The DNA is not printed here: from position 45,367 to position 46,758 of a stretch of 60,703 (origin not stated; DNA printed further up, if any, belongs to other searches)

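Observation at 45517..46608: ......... intein inserted in the conserved ETGLS|SDP block of an EndoQ-like PHP/Zn-ribbon nuclease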

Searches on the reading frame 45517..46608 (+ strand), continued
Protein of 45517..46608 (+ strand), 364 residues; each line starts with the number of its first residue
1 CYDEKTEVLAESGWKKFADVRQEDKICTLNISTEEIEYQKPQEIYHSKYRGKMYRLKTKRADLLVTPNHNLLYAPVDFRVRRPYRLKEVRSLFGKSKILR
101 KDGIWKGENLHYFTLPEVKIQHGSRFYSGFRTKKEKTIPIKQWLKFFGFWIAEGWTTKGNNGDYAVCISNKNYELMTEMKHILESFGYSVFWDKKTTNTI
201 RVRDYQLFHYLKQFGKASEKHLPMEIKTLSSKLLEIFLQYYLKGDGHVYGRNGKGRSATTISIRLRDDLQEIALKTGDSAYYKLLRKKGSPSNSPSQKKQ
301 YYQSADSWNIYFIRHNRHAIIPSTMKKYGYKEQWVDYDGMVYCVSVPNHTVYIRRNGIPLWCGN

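Call 59: find_related_loci(query=A1, collection=viral_contigs, flank=5000)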
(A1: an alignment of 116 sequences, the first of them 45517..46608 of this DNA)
Query A1 (364 aa) in viral_contigs; peptide patterns used: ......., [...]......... (x = any residue, [..] = any of these).
41 stretches matched a pattern; 12 encode a relative of the query (tblastn E <= 1e-3); 12 distinct loci.
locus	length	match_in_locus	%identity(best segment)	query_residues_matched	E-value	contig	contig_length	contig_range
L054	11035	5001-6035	29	1-364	7e-30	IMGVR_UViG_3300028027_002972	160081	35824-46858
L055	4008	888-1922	28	1-364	9e-30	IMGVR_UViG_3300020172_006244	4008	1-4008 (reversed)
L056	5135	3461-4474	27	1-364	3e-29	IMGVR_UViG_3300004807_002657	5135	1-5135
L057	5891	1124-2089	29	1-364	3e-28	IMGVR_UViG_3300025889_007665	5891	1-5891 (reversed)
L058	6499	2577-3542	28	1-364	2e-26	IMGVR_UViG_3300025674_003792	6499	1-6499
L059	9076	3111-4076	28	1-364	3e-26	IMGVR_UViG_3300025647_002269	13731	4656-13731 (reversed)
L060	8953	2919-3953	27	1-364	4e-26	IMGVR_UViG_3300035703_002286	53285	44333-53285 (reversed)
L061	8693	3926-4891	29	1-364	1e-25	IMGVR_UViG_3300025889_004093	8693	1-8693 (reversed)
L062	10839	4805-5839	25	1-364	2e-24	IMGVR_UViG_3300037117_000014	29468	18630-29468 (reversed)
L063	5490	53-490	31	217-364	1e-12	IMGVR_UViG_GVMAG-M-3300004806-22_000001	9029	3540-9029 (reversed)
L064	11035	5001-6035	28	1-364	1e-27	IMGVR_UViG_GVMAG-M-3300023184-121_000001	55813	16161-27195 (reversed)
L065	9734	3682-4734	23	1-364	1e-11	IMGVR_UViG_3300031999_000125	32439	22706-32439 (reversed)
